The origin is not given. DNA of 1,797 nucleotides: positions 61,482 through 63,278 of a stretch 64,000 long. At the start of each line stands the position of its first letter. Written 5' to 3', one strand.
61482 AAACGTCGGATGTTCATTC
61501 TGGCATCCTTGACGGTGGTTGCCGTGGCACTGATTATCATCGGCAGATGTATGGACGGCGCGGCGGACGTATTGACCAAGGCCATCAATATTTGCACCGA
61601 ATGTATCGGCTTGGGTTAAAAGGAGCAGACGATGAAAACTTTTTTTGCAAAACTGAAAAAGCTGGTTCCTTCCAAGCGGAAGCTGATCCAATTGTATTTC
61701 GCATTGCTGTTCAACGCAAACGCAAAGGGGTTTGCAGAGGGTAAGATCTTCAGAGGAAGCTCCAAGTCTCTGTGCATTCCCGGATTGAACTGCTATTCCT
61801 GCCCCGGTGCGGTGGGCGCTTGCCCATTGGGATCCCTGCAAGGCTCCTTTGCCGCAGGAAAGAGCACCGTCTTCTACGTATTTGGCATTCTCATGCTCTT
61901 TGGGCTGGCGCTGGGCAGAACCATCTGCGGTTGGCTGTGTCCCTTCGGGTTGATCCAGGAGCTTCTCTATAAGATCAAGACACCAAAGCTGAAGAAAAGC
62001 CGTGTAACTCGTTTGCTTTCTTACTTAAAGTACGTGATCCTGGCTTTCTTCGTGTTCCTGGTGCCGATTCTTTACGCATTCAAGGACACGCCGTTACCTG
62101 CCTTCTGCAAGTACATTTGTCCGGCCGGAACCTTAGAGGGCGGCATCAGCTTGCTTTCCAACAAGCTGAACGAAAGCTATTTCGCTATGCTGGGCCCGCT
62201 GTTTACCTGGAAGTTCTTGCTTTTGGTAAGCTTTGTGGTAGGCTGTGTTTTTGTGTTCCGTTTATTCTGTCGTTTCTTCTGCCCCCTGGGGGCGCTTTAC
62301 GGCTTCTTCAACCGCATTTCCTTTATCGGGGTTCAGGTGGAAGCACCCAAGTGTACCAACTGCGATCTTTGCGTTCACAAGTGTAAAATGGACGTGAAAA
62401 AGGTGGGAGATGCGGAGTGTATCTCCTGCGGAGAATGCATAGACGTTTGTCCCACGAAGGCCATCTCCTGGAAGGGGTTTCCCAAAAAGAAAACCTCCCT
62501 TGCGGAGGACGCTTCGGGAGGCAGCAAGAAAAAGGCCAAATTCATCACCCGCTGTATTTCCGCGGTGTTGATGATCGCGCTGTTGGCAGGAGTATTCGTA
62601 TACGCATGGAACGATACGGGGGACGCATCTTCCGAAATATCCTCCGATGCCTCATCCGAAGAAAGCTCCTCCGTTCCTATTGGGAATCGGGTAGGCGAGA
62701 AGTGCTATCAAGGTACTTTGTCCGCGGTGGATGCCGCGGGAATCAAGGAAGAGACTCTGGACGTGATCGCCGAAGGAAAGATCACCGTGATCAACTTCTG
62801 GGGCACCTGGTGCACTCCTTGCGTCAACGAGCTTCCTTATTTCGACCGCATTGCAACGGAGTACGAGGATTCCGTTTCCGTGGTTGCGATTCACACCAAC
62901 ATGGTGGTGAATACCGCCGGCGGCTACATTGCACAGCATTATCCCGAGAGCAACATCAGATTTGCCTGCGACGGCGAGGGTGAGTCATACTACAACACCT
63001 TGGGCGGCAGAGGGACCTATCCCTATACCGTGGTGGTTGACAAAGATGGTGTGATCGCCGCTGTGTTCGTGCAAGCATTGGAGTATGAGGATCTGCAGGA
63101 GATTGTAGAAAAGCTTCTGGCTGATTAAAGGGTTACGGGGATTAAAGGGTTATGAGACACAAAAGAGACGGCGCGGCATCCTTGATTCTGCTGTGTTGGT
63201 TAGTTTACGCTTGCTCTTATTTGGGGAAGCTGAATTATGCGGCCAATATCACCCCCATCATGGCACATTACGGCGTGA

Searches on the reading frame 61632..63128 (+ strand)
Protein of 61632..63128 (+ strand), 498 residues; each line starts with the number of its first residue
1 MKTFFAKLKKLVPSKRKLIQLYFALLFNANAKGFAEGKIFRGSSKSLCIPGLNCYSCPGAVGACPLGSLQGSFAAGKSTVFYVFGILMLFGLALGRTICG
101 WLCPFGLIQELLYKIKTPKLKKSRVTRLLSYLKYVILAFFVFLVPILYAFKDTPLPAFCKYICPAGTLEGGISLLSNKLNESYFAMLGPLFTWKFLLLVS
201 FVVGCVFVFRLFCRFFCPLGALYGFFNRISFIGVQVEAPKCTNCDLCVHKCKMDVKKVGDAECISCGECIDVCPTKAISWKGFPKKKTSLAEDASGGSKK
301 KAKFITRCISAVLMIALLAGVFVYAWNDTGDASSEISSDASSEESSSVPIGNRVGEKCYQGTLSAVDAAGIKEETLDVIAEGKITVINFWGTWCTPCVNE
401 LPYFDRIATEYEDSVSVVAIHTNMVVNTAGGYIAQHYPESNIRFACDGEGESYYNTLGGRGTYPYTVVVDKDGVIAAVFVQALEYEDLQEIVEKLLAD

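Call 22: search_protein_families(library=ncbifam, proteins=[window:61632-63128:+], max_evalue=0.001)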
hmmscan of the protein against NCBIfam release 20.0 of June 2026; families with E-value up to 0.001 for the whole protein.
window:61632-63128:+ (498 aa): 24 families
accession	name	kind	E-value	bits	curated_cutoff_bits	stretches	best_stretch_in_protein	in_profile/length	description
TIGR02163.1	napH_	subfamily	5.9e-24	85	213.05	2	192-280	153-253/255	NapH/MauN family ferredoxin-type protein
NF007013.0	PRK09477.1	equivalog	4e-17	62.2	234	1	68-282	74-278/286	quinol dehydrogenase ferredoxin subunit NapH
NF002854.0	PRK03147.1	subfamily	1.3e-13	51.2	170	1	354-495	38-172/176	thiol-disulfide oxidoreductase ResA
NF041202.1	StoA_CxxC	exception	1.1e-10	41.6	210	1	365-422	35-92/163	endospore biogenesis thiol-disulfide oxidoreductase StoA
NF047696.1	ThlDiSintTplARhiz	equivalog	2.5e-09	37.2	230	1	366-447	83-163/219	thiol:disulfide interchange protein TlpA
TIGR00385.1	dsbE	subfamily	3.4e-09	36.5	123.15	1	373-490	54-165/173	DsbE family thiol:disulfide interchange protein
NF008229.0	PRK10996.1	equivalog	9.1e-09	35.2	125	1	372-427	41-97/141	thioredoxin TrxC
TIGR01068.1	thioredoxin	equivalog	1.3e-08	34.9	96.8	1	377-432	8-64/101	thioredoxin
TIGR02745.1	ccoG_rdxA_fixG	equivalog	2.5e-08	33.3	316.7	1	238-343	230-337/435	cytochrome c oxidase accessory protein CcoG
NF046105.1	TransRegNosR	equivalog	8.3e-08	31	1000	2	84-137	485-544/680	transcriptional regulator NosR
NF006898.0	PRK09381.1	equivalog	2.3e-07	31.1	138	1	377-433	16-72/109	thioredoxin TrxA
NF045874.1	Vhu_polyferre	exception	5.4e-06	25.4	600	1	210-286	35-112/381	F420-non-reducing hydrogenase associated-polyferredoxin VhuB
NF047697.1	ThioredTrxAClost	equivalog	1.4e-05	25.2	140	1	377-423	12-58/105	thioredoxin TrxA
TIGR01126.1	pdi_dom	equivalog_domain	2.1e-05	24.7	107.2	1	377-449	8-82/105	protein disulfide-isomerase domain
NF038196.1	ferrodoxin_EFR1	subfamily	2.2e-05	24.6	75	1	236-283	182-234/242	EFR1 family ferrodoxin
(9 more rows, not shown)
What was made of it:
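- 61632..63128 (+): NapH/MauN-type membrane ferredoxin (3 CX3CP in its membrane part, 2 x 4Fe-4S motifs) fused through a TM helix to an outward ResA/TlpA-like thioredoxin (WCTPC). TIGR02163 85 bits and ResA 51 bits (call 22).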

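Call 23: search_protein_families(library=pfam, proteins=[window:61632-63128:+], max_evalue=0.001)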
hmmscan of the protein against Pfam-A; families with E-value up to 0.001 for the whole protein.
window:61632-63128:+ (498 aa): 9 families
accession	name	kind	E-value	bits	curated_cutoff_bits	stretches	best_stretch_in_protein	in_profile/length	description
PF12801.12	Fer4_5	-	2e-14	53.7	22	1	83-116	8-41/48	4Fe-4S binding domain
PF08534.16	Redoxin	-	3.6e-11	43.5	26.6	1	376-484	23-137/148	Redoxin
PF00578.27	AhpC-TSA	-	1.9e-09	37.9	26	1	372-477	16-123/124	AhpC/TSA family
PF00085.26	Thioredoxin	-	5.6e-08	33.2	23.5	1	378-448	14-82/103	Thioredoxin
PF12838.12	Fer4_7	-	1.3e-07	32.4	27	1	263-287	2-26/52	4Fe-4S dicluster domain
PF13746.11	Fer4_18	-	2.3e-06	28.2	27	1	238-275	58-97/114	4Fe-4S dicluster domain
PF00037.32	Fer4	-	6e-06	26.3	21.1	1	262-279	7-24/24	4Fe-4S binding domain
PF13484.11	Fer4_16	-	3.9e-05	24.8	30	1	262-289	1-29/66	4Fe-4S double cluster binding domain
PF13187.11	Fer4_9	-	0.00042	20.7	27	0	240-278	1-52/52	4Fe-4S dicluster domain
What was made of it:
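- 61632..63128 (+): Fer4_5, Fer4_7, Redoxin and Thioredoxin (call 23).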

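Call 30: search_solved_structures(query=window:61632-63128:+, max_evalue=0.01)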
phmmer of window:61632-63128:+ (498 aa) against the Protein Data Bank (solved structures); distinct sequences matched with E-value up to 0.01: 179 (the best 60 are shown).
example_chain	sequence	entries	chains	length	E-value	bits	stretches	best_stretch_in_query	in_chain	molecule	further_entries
4nmu_A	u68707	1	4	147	5.4e-12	48.5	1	366-494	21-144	Thiol-disulfide oxidoreductase ResA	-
1t00_A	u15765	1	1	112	1.5e-07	33.9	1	376-442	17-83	Thioredoxin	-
1dby_A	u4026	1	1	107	1.6e-07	33.8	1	368-438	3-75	CHLOROPLAST THIOREDOXIN M CH2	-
3hdc_A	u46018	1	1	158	1.7e-07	33.7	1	381-486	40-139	Thioredoxin family protein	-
2yj7_A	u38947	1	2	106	3e-07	32.9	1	377-438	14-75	LPBCA THIOREDOXIN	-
4ulx_A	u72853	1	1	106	3e-07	32.9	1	377-438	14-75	LPBCA-L89K THIOREDOXIN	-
3kcm_A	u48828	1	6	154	3.4e-07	32.7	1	381-488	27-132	Thioredoxin family protein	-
2yoi_A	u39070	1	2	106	4e-07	32.5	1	372-438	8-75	LECA THIOREDOXIN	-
4pq1_A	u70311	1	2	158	4.3e-07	32.4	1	363-495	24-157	Putative electron transport related protein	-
6h1y_A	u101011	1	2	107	5.3e-07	32.1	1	377-435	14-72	Thioredoxin 1,Thioredoxin (TrxA-1),Thioredoxin 1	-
3gl3_A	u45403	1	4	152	6.9e-07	31.7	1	381-479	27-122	Putative Thiol:disulfide interchange protein DsbE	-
7ool_A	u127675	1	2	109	7.8e-07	31.5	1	376-431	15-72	Thioredoxin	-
2l5o_A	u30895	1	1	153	8.8e-07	31.4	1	379-489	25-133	Putative thioredoxin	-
1srx_A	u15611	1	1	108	9e-07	31.3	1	378-439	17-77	THIOREDOXIN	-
3erw_A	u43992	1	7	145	1e-06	31.1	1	371-451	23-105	Sporulation thiol-disulfide oxidoreductase A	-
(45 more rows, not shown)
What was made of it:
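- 61632..63128 (+): ResA 4nmu at 5e-12 (call 30).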

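Call 68: find_homologous_proteins(query=window:61632-63128:+, max_evalue=1e-10)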
Query window:61632-63128:+ (498 aa): 7997 proteins with E <= 1e-10 among 8000 candidates; the best 120 are listed.
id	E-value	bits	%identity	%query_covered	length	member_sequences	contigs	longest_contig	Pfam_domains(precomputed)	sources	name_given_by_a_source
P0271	0.0e+0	1128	99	100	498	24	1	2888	PF12801.13,PF00085.27,PF08534.17,PF00037.33,PF13746.12,PF13484.12,PF12838.13,PF00578.28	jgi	-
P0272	0.0e+0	1014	87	100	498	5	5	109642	PF12801.13,PF00085.27,PF08534.17,PF00037.33,PF13746.12,PF12838.13,PF00578.28,PF13187.12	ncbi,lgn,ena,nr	ncbi:MAG: 4Fe-4S binding protein [Clostridia bacterium]|nr:4Fe-4S binding protein [Clostridia bacter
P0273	3.3e-285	965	83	100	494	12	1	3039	PF12801.13,PF00085.27,PF08534.17,PF00037.33,PF13746.12,PF13484.12,PF12838.13,PF00578.28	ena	-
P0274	2.6e-282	955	64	100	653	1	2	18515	PF12801.13,PF00085.27,PF08534.17,PF00037.33,PF13905.13,PF13484.12,PF12838.13,PF00578.28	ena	-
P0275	9.1e-280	947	64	100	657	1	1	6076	PF12801.13,PF00085.27,PF08534.17,PF00037.33,PF13905.13,PF13484.12,PF12838.13,PF00578.28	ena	-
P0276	1.0e-272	924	63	100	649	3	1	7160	PF12801.13,PF00085.27,PF08534.17,PF00037.33,PF13905.13,PF13098.14,PF13484.12,PF12838.13,PF14595.13,PF00578.28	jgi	-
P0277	1.6e-255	867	61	99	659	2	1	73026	PF12801.13,PF00085.27,PF08534.17,PF00037.33,PF13905.13,PF13484.12,PF12838.13,PF00578.28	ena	-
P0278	2.3e-251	853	61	98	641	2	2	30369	PF12801.13,PF00085.27,PF08534.17,PF00037.33,PF13905.13,PF12838.13,PF00578.28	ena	-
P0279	2.9e-249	846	73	99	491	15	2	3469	PF12801.13,PF00085.27,PF08534.17,PF00037.33,PF13484.12,PF12838.13,PF00578.28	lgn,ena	-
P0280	2.4e-248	843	57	99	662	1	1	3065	PF12801.13,PF00085.27,PF08534.17,PF00037.33,PF13905.13,PF13098.14,PF13484.12,PF14595.13,PF00578.28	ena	-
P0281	7.3e-248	842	59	98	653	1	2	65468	PF12801.13,PF00085.27,PF08534.17,PF00037.33,PF13905.13,PF12838.13,PF14595.13,PF00578.28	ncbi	-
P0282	6.9e-246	835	57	100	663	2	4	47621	PF12801.13,PF00085.27,PF00837.23,PF08534.17,PF00037.33,PF13905.13,PF12838.13,PF00578.28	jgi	-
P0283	1.2e-244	831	57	100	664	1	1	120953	PF12801.13,PF00085.27,PF08534.17,PF00037.33,PF13905.13,PF13484.12,PF12838.13,PF00578.28,PF13237.12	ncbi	-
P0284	3.7e-240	816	70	100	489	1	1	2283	PF12801.13,PF00085.27,PF08534.17,PF00037.33,PF13484.12,PF12838.13,PF00578.28,PF13237.12,PF13187.12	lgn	-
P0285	8.5e-239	812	57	98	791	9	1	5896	PF12801.13,PF00085.27,PF08534.17,PF00037.33,PF13905.13,PF12838.13,PF00578.28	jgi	-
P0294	3.8e-230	783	66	99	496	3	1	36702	PF17179.10,PF12801.13,PF00085.27,PF08534.17,PF00037.33,PF13746.12,PF13484.12,PF12838.13,PF00578.28,PF25160.2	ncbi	-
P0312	5.4e-227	773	65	100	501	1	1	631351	PF12801.13,PF00085.27,PF08534.17,PF00037.33,PF13905.13,PF13746.12,PF13484.12,PF12838.13,PF00578.28,PF13187.12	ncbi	-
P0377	1.8e-221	755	65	100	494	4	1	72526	PF12801.13,PF00085.27,PF08534.17,PF00037.33,PF12838.13,PF00578.28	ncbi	-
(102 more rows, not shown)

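Call 69: find_encoding_contigs(protein=P0272, flank=10000, max_places=1)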
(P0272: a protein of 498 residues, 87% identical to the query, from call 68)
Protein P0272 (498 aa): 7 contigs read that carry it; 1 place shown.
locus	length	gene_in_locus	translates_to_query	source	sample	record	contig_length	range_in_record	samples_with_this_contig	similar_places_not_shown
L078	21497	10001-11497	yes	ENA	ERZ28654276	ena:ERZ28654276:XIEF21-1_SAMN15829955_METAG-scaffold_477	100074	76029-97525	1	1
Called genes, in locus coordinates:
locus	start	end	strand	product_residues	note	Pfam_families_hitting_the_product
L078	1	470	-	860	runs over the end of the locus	PF00496:SBP_bac_5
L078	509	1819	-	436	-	-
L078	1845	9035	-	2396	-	PF00082:Peptidase_S8, PF02225:PA, PF02368:Big_2 (faint), PF06280:fn3_5, PF13306:LRR_5, PF13855:LRR_8 (faint), PF13306:LRR_5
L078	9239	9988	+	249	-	-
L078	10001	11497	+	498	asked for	PF13187:Fer4_9 (faint), PF13746:Fer4_18 (faint), PF12801:Fer4_5, PF00037:Fer4 (weak), PF12838:Fer4_7 (weak), PF00578:AhpC-TSA, PF00085:Thioredoxin, PF08534:Redoxin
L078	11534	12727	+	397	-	PF07690:MFS_1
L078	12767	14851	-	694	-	-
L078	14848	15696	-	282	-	PF02463:SMC_N (faint), PF00005:ABC_tran, PF13304:AAA_21 (faint)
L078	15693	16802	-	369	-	-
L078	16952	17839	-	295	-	-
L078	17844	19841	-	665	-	PF00933:Glyco_hydro_3, PF01915:Glyco_hydro_3_C, PF14310:Fn3-like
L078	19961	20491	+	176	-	PF14512:TM1586_NiRdase (faint), PF00881:Nitroreductase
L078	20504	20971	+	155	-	-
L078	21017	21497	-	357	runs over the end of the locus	PF01381:HTH_3, PF12844:HTH_19 (weak), PF13560:HTH_31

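Call 70: find_encoding_contigs(protein=P0283, flank=10000, max_places=1)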
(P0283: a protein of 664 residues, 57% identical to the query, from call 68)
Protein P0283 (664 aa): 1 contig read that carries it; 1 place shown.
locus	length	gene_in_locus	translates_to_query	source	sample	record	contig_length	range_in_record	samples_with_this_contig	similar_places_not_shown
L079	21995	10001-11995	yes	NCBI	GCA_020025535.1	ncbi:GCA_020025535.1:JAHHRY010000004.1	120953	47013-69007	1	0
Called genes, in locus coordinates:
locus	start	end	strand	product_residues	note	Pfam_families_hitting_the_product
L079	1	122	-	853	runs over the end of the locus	PF00496:SBP_bac_5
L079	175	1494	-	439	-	-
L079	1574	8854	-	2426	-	PF00082:Peptidase_S8, PF02225:PA, PF06280:fn3_5, PF02368:Big_2 (faint), PF13306:LRR_5, PF13855:LRR_8 (faint), PF13306:LRR_5, PF13306:LRR_5, +1 more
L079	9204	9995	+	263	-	-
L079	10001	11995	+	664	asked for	PF12801:Fer4_5, PF00037:Fer4 (weak), PF13484:Fer4_16 (weak), PF00578:AhpC-TSA (weak), PF08534:Redoxin, PF00085:Thioredoxin (weak), PF00578:AhpC-TSA, PF08534:Redoxin, +4 more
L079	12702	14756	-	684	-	-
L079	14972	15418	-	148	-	PF24025:Ig_DR_A0283-like (weak)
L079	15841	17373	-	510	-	PF00578:AhpC-TSA, PF08534:Redoxin, PF00085:Thioredoxin (weak), PF13098:Thioredoxin_2 (weak), PF13905:Thioredoxin_8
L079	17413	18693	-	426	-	-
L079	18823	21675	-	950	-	PF00578:AhpC-TSA, PF08534:Redoxin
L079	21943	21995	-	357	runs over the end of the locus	PF01063:Aminotran_4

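Call 71: find_encoding_contigs(protein=P0312, flank=10000, max_places=1)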
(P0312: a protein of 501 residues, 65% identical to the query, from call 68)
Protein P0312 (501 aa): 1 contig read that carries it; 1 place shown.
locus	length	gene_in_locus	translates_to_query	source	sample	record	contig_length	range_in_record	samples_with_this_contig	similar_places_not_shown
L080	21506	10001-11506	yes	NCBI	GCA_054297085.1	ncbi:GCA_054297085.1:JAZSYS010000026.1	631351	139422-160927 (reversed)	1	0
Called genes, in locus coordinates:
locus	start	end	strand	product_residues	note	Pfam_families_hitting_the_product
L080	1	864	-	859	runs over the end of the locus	PF00496:SBP_bac_5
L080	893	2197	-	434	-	-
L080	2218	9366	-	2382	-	PF00082:Peptidase_S8, PF02225:PA, PF02368:Big_2 (faint), PF06280:fn3_5, PF22359:Big-like (faint), PF13306:LRR_5, PF13855:LRR_8 (faint), PF13306:LRR_5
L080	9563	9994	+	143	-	-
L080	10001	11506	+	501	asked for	PF12801:Fer4_5, PF13746:Fer4_18 (weak), PF00037:Fer4 (weak), PF13484:Fer4_16 (weak), PF00085:Thioredoxin (weak), PF00578:AhpC-TSA, PF08534:Redoxin, PF13905:Thioredoxin_8 (weak), +2 more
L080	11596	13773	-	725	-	PF16875:Glyco_hydro_36N, PF02065:Melibiase, PF01055:Glyco_hydro_31_2nd (faint), PF16499:Melibiase_2 (weak), PF16874:Glyco_hydro_36C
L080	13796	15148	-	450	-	PF03448:MgtE_N, PF00571:CBS, PF01769:MgtE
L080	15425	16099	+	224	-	PF03167:UDG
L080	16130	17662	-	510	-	PF13687:DUF4153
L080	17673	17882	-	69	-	PF13443:HTH_26, PF01381:HTH_3 (weak)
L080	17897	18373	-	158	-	PF11188:DUF2975 (faint)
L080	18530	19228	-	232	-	-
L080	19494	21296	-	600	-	PF02838:Glyco_hydro_20b, PF00728:Glyco_hydro_20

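Call 80: find_encoding_contigs(protein=P0294, flank=10000, max_places=1)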
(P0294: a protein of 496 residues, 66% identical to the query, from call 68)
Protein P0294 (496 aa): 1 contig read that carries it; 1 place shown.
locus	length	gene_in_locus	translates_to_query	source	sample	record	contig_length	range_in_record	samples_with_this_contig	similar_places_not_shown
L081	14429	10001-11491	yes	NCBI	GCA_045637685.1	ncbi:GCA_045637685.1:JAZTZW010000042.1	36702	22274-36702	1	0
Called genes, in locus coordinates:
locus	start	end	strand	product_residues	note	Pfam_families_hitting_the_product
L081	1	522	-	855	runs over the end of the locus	PF00496:SBP_bac_5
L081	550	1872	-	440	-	-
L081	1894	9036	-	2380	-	PF00082:Peptidase_S8, PF02225:PA, PF02368:Big_2 (faint), PF06280:fn3_5, PF13306:LRR_5, PF13855:LRR_8 (faint), PF13306:LRR_5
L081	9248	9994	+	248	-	-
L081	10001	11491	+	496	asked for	PF12838:Fer4_7 (faint), PF13746:Fer4_18 (faint), PF25160:LdpA_Fe-S-bd (faint), PF12801:Fer4_5, PF00037:Fer4 (weak), PF00085:Thioredoxin (weak), PF00578:AhpC-TSA, PF08534:Redoxin, +2 more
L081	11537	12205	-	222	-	PF24741:AlkZ-rel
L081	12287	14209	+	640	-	-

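Call 81: find_encoding_contigs(protein=P0377, flank=10000, max_places=1)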
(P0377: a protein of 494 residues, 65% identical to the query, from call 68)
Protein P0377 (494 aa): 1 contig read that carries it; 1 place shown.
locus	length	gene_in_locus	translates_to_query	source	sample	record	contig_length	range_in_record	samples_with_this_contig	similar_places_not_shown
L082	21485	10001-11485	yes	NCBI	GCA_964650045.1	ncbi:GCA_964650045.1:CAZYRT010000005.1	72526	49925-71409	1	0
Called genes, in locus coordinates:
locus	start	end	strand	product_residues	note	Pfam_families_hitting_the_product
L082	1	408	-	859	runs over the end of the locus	PF00496:SBP_bac_5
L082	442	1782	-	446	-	-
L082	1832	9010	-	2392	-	PF13855:LRR_8 (faint), PF00082:Peptidase_S8, PF02225:PA, PF06280:fn3_5, PF02368:Big_2 (faint), PF13306:LRR_5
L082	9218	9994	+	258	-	-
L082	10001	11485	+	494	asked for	PF12838:Fer4_7 (faint), PF00037:Fer4 (faint), PF12801:Fer4_5, PF00578:AhpC-TSA (weak), PF00085:Thioredoxin (weak), PF08534:Redoxin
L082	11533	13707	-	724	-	PF16875:Glyco_hydro_36N, PF02065:Melibiase, PF01055:Glyco_hydro_31_2nd (weak), PF16499:Melibiase_2 (faint), PF16874:Glyco_hydro_36C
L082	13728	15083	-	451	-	PF03448:MgtE_N, PF00571:CBS, PF01769:MgtE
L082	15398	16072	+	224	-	PF03167:UDG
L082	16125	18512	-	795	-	PF13306:LRR_5, PF13855:LRR_8 (faint), PF13306:LRR_5, PF00404:Dockerin_1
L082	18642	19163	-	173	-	-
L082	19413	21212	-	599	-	PF02838:Glyco_hydro_20b, PF00728:Glyco_hydro_20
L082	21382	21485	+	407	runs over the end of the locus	?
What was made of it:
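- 61632..63128 (+): Divergent from S8 in the window and in 5 of 5 sampled relatives (calls 69-71, 80, 81).
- The junction between the CD1871A/NapH-Trx pair and S8 is present in the window and in 5 of 5 sampled relatives at 57-87% identity (calls 69-71, 80, 81). The NapH pair shares its control region with S8 rather than with the cassette, in the window and in all sampled relatives (calls 69-71, 80, 81). All five sampled NapH-Trx contexts are tied to S8-Opp (calls 69-71, 80, 81).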
